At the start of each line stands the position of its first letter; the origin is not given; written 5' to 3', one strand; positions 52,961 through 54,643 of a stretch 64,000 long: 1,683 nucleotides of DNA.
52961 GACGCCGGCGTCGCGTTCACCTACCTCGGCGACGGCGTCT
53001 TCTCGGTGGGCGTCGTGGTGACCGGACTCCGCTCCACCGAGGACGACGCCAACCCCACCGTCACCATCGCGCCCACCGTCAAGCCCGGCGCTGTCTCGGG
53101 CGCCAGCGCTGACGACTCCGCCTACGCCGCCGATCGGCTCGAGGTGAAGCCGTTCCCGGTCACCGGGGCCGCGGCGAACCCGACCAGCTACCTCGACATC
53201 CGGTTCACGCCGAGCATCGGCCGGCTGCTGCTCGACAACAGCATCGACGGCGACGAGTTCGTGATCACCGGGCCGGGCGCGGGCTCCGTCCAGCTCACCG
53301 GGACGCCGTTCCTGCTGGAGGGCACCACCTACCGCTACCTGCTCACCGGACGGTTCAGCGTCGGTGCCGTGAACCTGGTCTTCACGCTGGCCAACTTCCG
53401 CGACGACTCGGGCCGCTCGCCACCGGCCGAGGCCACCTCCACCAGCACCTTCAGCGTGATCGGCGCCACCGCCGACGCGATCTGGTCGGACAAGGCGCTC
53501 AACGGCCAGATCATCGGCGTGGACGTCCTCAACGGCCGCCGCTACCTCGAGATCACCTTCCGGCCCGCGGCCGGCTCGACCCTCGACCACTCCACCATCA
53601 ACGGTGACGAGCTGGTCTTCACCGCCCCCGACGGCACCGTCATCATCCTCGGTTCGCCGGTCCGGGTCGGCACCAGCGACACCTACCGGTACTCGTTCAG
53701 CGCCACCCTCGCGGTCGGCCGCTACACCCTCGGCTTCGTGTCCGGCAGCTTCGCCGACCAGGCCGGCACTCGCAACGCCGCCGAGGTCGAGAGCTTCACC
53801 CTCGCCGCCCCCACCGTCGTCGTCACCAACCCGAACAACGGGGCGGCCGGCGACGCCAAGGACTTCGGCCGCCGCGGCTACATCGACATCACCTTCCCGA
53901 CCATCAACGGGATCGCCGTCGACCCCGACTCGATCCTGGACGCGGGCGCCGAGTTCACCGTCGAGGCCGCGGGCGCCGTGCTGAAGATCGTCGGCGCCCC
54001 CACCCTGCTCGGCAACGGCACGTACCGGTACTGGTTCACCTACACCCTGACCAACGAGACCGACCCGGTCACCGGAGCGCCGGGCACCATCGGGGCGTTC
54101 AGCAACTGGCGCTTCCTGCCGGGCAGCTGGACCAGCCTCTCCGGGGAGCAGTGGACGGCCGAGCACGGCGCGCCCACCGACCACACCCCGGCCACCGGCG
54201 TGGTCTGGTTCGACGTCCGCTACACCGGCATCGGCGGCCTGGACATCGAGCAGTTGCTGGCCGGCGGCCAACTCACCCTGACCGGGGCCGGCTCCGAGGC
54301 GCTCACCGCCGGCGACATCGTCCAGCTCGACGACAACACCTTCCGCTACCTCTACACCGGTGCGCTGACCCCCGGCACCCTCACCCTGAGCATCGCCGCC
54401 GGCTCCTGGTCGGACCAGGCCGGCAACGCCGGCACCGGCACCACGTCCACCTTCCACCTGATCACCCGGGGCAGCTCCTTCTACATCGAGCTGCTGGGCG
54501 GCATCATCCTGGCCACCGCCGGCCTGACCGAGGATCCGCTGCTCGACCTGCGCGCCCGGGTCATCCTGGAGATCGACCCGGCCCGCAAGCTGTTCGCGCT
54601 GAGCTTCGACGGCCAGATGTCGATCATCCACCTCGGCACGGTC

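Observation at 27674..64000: A single uninterrupted ORF of at least 36.3 kb (at least 12,109 codons), missing from the ORF track, encodes a giant secreted mosaic protein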

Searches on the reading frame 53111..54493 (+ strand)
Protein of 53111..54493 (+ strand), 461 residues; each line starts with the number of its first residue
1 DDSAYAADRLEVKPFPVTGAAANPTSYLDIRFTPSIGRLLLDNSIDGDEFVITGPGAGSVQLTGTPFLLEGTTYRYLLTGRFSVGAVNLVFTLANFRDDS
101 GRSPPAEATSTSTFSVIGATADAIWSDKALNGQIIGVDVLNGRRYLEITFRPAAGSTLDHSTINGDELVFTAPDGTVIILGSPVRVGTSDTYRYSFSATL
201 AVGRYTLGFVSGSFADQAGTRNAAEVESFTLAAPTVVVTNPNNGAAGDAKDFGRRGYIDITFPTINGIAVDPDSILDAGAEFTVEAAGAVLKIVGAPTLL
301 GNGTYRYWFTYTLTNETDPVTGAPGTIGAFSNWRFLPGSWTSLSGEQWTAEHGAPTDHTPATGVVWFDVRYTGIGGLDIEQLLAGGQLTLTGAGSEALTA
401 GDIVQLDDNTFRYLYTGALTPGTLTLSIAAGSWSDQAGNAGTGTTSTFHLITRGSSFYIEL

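Call 73: search_protein_families(library=pfam, proteins=[window:53111-54493:+], max_evalue=1)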
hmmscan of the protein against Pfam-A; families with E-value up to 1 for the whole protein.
window:53111-54493:+ (461 aa): 1 family
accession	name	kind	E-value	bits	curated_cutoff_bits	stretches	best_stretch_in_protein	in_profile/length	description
PF19078.6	Big_12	-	0.11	13.2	27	1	412-447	56-97/102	Bacterial Ig-like domain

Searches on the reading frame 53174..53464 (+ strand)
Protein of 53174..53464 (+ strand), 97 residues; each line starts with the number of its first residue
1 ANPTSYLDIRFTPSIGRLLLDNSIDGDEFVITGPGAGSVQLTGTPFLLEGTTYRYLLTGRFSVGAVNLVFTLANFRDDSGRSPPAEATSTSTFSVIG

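Call 76: search_solved_structures(query=A5, max_evalue=5)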
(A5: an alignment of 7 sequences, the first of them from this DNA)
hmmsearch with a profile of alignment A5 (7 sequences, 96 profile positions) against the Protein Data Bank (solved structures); distinct sequences matched with E-value up to 5: 0.

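Call 77: search_protein_families(library=pfam, alignment_id=A5, max_evalue=5)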
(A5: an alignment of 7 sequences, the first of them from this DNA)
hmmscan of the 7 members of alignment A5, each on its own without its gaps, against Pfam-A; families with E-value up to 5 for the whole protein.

A. member 1, seq(97 aa): 0 families

B. families by the number of members that match (of 7 scanned): 1 family
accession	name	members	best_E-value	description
PF19078.6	Big_12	1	0.0082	Bacterial Ig-like domain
